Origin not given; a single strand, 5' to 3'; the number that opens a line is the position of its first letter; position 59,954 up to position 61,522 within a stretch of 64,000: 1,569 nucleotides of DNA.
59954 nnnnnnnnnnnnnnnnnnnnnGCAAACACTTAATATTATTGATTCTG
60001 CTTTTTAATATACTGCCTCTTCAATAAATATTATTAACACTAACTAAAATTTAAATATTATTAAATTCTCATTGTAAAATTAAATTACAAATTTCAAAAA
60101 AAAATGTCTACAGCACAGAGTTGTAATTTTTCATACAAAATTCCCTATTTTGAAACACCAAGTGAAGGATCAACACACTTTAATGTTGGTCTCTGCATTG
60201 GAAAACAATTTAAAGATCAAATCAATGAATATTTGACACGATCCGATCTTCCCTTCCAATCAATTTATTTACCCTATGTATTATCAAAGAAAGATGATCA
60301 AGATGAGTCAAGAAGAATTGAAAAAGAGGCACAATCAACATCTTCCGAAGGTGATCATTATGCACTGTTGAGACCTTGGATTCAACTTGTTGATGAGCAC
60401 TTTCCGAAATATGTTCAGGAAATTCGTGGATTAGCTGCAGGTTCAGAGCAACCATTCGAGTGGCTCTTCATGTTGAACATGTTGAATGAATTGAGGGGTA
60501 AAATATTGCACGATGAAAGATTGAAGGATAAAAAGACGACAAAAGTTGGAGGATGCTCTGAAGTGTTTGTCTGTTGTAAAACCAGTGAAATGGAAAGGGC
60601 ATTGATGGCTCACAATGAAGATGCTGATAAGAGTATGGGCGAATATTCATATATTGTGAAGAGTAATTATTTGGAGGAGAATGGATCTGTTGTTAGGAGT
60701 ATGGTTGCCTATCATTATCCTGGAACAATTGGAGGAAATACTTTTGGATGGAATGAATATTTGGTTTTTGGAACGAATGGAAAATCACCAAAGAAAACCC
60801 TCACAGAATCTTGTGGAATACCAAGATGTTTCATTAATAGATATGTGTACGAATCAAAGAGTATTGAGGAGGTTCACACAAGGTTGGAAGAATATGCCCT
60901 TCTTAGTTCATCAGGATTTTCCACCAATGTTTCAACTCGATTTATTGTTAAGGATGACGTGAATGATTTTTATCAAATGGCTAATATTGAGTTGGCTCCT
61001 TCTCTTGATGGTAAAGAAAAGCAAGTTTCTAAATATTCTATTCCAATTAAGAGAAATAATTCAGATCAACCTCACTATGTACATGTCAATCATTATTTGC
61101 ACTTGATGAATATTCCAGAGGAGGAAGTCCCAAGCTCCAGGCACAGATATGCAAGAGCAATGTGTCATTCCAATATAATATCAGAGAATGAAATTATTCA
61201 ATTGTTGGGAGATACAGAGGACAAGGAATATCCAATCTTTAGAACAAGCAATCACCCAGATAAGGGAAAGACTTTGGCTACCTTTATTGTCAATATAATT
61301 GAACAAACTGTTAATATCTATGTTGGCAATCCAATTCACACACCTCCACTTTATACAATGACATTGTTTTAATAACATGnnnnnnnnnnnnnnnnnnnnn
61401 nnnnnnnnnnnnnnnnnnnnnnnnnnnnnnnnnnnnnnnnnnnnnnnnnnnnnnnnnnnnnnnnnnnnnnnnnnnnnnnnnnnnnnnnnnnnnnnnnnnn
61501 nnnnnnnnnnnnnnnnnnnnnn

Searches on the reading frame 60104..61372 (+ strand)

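Call 17: search_protein_families(library=pfam, proteins=[window:60104-61372:+], max_evalue=0.0001)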
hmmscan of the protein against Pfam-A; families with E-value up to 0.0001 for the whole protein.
window:60104-61372:+ (422 aa): 1 family
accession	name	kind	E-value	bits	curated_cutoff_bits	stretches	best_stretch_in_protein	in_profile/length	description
PF03417.21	AAT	-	4.6e-23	82.5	23.2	1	164-411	5-224/225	Acyl-coenzyme A:6-aminopenicillanic acid acyl-transferase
